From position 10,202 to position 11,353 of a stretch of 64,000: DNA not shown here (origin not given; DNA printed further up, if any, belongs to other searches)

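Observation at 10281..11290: High-GC (about 55-60%) gene embedded in about 38% GC background: likely horizontal acquisition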

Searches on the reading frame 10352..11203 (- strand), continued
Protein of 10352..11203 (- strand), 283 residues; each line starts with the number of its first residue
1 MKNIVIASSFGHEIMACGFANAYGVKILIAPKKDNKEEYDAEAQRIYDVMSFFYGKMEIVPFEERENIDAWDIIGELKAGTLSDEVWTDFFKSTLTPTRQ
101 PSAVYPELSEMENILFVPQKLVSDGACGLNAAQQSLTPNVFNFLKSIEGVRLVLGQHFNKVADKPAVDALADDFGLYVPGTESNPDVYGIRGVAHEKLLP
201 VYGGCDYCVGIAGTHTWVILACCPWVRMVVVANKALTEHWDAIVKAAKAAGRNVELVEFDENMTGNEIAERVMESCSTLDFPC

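Call 83: search_protein_families(library=pfam, proteins=[L057:894-1661:+, L020:5980-6615:+, L007:16029-17204:-, L055:2926-3807:-, L041:4679-7261:+, L034:2750-3244:+, L057:5101-7419:-, L072:8317-8703:-, L019:8663-9793:-, L065:3666-4541:+], max_evalue=0.001)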
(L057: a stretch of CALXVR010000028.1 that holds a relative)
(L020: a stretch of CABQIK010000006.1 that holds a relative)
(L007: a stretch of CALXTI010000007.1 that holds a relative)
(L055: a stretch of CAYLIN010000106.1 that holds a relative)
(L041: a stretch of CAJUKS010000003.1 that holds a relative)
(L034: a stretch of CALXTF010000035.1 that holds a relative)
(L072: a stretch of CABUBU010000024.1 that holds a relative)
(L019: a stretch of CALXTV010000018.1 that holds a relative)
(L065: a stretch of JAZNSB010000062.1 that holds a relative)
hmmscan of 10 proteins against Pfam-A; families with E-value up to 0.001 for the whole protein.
L057:894-1661:+ (255 aa): 4 families
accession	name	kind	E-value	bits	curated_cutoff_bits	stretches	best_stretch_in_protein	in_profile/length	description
PF00005.33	ABC_tran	-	2e-27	96.9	25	1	24-171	2-136/137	ABC transporter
PF13304.12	AAA_21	-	2.6e-09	38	27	1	139-203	233-299/304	AAA domain, putative AbiEii toxin, Type IV TA system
PF20703.3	nSTAND1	-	0.00023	21.3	27.1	1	32-61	32-59/379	Novel STAND NTPase 1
PF13555.12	AAA_29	-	0.00074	19.7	27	0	23-54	12-44/61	P-loop containing region of AAA domain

L020:5980-6615:+ (211 aa): 0 families

L007:16029-17204:- (391 aa): 15 families
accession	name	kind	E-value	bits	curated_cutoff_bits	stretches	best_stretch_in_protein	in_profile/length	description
PF14691.11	Fer4_20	-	2.5e-20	72.8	25.8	1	7-106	10-111/113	Dihydroprymidine dehydrogenase domain II, 4Fe-4S cluster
PF07992.20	Pyr_redox_2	-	1.4e-18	67.8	26.1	1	120-352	3-243/291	Pyridine nucleotide-disulphide oxidoreductase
PF13738.12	Pyr_redox_3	-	1.2e-11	44.8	30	1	204-274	129-198/305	Pyridine nucleotide-disulphide oxidoreductase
PF00070.33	Pyr_redox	-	3e-11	44.1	22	1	120-153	2-35/82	Pyridine nucleotide-disulphide oxidoreductase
PF13450.12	NAD_binding_8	-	3.3e-10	40.5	21.9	1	122-157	1-36/68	NAD(P)-binding Rossmann-like domain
PF01593.30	Amino_oxidase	-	6.1e-08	32.8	19.8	1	128-170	2-41/443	Flavin containing amine oxidoreductase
PF01266.30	DAO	-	1.6e-06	28.4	27.9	1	121-155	3-38/353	FAD dependent oxidoreductase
PF03486.20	HI0933_like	-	5.1e-06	26.6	50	1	120-154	3-37/244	HI0933-like protein Rossmann domain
PF01262.27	AlaDh_PNT_C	-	3.3e-05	23.8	23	0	119-151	30-62/214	Alanine dehydrogenase/PNT, C-terminal domain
PF01946.23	Thi4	-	4.2e-05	23.4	26.2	1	119-156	19-57/235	Thi4 family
PF12831.13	FAD_oxidored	-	6.1e-05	22.9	27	1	121-155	3-37/416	FAD dependent oxidoreductase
PF00890.30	FAD_binding_2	-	0.0001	22.1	20.4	1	121-155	3-37/414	FAD binding domain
PF13241.12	NAD_binding_7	-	0.00016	22.6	22.1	0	117-169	7-60/104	Putative NAD(P)-binding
PF01494.25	FAD_binding_3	-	0.00018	21.3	22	1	121-150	5-34/349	FAD binding domain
PF01134.28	GIDA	-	0.00022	20.8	22.1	1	120-151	2-34/391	Glucose inhibited division protein A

L055:2926-3807:- (293 aa): 1 family
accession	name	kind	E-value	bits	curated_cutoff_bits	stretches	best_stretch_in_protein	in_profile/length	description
PF00892.27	EamA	-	6.3e-07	30.2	28.2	0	164-287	7-130/135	EamA-like transporter family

L041:4679-7261:+ (860 aa): 18 families
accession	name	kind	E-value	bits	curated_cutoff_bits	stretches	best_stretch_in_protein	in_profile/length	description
PF07724.20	AAA_2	-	9.1e-72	240.9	27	1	598-762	1-166/166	AAA domain (Cdc48 subfamily)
PF17871.7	AAA_lid_9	-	3.1e-35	120.7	22.8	1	344-446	1-103/104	AAA lid domain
PF10431.15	ClpB_D2-small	-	1.9e-28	98.7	21.9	1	768-847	1-80/81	C-terminal, D2-small domain, of ClpB protein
PF00004.35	AAA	-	1.8e-22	80.6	21.2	2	205-318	2-110/131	ATPase family associated with various cellular activities (AAA)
PF07728.20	AAA_5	-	7.9e-20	71.7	22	1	603-724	2-125/139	AAA domain (dynein-related subfamily)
PF02861.25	Clp_N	-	3.1e-14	53.3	20.7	1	18-69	1-52/53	Clp amino terminal domain, pathogenicity island component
PF13191.12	AAA_16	-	1.3e-11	45.8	32.6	1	182-228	2-51/167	AAA ATPase domain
PF13401.12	AAA_22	-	2.7e-10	41.1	27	0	602-698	7-110/130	AAA domain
PF00158.32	Sigma54_activat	-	5.5e-07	29.9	20.2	1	602-720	24-142/168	Sigma-54 interaction domain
PF20720.3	nSTAND3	-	8.5e-07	29.2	27.2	0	200-228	16-44/155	Novel STAND NTPase 3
PF12775.13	AAA_7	-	5.2e-06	26.5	25.8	0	602-651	35-84/181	P-loop containing dynein motor region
PF05496.18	RuvB_N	-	3.7e-05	24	27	0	563-622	5-55/159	Holliday junction DNA helicase RuvB P-loop domain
PF20030.5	bpMoxR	-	4e-05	23.2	27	0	603-721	34-145/205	MoxR domain in the MoxR-vWA-beta-propeller ternary systems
PF01695.23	IstB_IS21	-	4.4e-05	23.5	24.1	0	199-265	90-152/238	IstB-like ATP binding protein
PF13476.12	AAA_23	-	0.00011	23.3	27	0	601-782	20-176/201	AAA domain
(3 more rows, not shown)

L034:2750-3244:+ (164 aa): 0 families

L057:5101-7419:- (772 aa): 2 families
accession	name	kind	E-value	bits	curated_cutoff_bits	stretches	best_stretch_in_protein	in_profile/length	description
PF00924.24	MS_channel_2nd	-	2.4e-21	76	20.2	1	601-665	1-65/68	Mechanosensitive ion channel, beta-domain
PF21082.3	MS_channel_3rd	-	7.5e-13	49.2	21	1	675-756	1-86/88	Mechanosensitive ion channel MscS, C-terminal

L072:8317-8703:- (128 aa): 0 families

L019:8663-9793:- (376 aa): 1 family
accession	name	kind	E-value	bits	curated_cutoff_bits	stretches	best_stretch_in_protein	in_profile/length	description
PF13609.12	Porin_4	-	2e-14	54.6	27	1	11-354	5-309/310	Gram-negative porin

L065:3666-4541:+ (291 aa): 2 families
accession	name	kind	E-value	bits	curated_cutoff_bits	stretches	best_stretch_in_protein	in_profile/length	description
PF01734.28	Patatin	-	7.7e-24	85.4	27.7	1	16-181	1-190/191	Patatin-like phospholipase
PF19890.4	DUF6363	-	9e-22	77.1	26.4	1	217-290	1-74/75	Domain of unknown function (DUF6363)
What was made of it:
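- Tried and rejected: The other recurrent neighbours are unrelated housekeeping genes (call 83).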
